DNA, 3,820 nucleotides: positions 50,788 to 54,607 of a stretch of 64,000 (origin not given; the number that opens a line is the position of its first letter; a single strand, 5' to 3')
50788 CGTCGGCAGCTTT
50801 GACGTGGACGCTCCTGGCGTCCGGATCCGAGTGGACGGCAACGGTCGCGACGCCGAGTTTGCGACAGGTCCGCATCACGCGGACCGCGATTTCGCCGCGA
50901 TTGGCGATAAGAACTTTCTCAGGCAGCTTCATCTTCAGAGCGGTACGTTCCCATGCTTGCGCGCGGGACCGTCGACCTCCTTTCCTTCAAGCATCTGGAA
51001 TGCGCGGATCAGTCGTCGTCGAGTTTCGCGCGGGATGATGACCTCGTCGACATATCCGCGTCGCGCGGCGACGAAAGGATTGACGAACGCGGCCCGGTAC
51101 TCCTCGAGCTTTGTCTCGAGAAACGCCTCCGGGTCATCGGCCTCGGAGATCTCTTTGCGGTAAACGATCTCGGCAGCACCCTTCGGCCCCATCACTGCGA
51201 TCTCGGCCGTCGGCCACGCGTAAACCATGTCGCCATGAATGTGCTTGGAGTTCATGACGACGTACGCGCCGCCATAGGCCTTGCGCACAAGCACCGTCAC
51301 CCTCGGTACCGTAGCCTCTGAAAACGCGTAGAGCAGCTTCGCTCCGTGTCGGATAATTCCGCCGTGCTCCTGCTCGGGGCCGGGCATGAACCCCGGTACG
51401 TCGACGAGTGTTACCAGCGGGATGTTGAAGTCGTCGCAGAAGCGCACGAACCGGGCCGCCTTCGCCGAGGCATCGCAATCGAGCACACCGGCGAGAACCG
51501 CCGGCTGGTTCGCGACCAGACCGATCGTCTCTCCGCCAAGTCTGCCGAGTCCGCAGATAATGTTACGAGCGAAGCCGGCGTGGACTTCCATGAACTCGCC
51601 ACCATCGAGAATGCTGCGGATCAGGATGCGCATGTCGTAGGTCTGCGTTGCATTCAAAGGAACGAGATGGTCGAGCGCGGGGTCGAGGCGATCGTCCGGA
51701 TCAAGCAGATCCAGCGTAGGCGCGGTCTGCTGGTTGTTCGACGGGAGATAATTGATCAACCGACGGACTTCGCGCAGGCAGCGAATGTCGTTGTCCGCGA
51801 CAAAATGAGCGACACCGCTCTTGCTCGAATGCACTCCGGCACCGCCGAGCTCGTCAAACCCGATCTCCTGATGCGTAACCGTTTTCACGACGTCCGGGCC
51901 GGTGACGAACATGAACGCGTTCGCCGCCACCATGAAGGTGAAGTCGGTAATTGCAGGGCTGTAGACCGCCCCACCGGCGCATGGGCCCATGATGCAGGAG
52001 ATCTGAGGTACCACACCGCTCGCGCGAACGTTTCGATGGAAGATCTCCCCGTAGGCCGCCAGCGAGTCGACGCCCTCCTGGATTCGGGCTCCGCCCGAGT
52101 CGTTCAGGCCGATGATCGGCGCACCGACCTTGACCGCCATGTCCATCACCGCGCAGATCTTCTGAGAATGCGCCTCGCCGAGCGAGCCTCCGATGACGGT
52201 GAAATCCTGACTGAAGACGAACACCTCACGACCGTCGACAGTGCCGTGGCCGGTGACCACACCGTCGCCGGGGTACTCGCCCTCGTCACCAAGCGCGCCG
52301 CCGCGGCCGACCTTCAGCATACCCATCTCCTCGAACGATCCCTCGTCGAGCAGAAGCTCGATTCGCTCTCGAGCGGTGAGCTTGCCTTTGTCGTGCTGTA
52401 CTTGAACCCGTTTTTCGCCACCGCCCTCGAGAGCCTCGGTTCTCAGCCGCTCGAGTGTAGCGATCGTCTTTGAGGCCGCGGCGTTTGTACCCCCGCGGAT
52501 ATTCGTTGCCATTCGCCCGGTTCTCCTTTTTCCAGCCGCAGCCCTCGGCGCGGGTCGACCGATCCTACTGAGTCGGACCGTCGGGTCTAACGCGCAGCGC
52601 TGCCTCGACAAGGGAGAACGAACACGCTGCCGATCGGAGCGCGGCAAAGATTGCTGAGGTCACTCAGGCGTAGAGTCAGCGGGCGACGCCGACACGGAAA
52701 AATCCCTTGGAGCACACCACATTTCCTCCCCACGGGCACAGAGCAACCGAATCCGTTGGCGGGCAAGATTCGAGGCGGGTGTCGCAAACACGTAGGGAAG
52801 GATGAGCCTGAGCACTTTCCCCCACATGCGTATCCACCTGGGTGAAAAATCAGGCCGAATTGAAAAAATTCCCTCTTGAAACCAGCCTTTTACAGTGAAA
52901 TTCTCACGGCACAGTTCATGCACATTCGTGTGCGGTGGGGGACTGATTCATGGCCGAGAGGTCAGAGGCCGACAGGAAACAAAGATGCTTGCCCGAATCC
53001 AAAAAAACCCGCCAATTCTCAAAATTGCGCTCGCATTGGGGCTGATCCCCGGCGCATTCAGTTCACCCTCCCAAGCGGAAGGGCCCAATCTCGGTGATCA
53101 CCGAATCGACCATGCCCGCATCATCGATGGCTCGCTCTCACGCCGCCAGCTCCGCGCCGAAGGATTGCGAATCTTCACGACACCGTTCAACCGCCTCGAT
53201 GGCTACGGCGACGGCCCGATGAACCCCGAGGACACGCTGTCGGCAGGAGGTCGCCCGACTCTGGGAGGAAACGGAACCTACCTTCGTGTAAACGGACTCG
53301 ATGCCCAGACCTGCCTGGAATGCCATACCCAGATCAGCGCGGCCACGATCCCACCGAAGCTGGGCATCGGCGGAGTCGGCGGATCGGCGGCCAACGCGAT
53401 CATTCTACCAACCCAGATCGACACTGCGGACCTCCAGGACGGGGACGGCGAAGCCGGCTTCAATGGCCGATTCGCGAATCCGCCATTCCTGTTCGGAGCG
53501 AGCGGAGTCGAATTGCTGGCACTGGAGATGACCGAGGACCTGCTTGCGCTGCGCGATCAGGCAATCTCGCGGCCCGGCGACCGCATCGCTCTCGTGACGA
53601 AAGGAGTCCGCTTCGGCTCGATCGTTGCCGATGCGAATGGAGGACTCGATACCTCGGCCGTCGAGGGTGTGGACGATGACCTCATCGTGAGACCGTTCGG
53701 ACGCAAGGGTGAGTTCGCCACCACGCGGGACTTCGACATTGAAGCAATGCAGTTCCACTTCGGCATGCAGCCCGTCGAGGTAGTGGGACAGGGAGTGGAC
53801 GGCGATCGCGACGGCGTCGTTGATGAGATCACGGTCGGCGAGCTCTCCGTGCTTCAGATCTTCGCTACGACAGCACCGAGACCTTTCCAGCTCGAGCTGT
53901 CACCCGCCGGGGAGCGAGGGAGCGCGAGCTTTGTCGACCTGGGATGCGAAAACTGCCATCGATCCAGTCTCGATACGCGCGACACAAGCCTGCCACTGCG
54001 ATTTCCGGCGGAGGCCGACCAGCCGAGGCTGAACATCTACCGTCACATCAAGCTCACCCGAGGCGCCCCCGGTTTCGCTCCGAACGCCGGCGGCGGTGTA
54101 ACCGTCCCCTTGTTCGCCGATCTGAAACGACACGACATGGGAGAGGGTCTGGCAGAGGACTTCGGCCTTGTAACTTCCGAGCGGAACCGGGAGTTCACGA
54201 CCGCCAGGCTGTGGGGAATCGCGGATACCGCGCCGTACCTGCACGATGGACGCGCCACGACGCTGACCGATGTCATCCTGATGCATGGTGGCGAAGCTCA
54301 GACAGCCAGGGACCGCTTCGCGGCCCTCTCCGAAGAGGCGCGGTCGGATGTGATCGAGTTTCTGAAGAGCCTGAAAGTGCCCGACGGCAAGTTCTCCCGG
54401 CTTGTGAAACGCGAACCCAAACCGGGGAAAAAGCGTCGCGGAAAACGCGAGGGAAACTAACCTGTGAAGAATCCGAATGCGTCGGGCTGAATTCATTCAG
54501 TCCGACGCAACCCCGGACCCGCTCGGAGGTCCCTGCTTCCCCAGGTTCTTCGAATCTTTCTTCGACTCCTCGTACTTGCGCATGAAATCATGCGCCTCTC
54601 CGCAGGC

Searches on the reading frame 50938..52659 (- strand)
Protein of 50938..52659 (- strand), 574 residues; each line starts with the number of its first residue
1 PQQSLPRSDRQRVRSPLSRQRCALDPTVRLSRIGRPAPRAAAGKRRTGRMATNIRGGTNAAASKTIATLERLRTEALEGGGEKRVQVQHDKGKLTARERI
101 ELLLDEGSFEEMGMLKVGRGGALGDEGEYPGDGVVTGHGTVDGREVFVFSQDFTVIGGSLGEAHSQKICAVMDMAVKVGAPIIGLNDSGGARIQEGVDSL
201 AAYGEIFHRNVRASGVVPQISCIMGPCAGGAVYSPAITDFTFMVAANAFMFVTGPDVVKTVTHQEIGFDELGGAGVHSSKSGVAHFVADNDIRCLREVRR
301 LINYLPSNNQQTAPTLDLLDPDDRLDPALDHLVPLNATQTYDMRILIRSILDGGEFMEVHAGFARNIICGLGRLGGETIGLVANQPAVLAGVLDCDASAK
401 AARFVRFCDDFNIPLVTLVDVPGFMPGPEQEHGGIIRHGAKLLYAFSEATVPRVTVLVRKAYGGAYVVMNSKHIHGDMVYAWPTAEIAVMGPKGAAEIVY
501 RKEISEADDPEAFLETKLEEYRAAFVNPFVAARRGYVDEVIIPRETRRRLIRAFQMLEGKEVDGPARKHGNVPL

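Call 23: search_protein_families(library=pfam, proteins=[window:50938-52659:-], max_evalue=0.00001)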
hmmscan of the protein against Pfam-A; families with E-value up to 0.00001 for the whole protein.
window:50938-52659:- (574 aa): 2 families
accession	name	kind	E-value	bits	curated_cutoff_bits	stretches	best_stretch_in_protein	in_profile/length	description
PF01039.27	Carboxyl_trans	-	6.5e-191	635.7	22.3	1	88-571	2-492/493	Carboxyl transferase domain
PF03255.19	ACCA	-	4.1e-13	49.6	23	1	397-506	132-237/310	Acetyl co-enzyme A carboxylase carboxyltransferase-like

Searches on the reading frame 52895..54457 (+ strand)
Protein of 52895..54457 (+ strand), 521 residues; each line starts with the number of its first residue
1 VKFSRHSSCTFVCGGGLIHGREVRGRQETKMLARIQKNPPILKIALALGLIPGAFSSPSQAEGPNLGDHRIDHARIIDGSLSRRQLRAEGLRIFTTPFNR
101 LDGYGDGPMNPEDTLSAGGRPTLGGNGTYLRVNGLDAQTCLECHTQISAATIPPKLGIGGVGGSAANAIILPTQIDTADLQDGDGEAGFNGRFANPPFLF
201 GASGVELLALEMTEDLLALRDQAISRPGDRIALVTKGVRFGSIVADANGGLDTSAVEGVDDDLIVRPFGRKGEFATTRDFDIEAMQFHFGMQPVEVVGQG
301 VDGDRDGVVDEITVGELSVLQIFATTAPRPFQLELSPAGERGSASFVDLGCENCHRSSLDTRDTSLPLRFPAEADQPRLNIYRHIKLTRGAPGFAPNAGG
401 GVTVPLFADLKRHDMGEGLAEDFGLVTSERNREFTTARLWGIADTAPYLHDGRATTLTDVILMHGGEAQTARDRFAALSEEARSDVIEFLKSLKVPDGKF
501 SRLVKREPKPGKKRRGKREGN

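Call 82: search_protein_families(library=pfam, proteins=[window:52895-54457:+], max_evalue=0.00001)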
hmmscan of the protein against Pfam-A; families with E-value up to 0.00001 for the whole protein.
window:52895-54457:+ (521 aa): 1 family
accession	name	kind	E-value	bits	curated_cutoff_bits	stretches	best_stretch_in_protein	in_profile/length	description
PF06537.16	DHOR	-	3.9e-19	68.9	22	1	403-493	404-499/499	Di-haem oxidoreductase, putative peroxidase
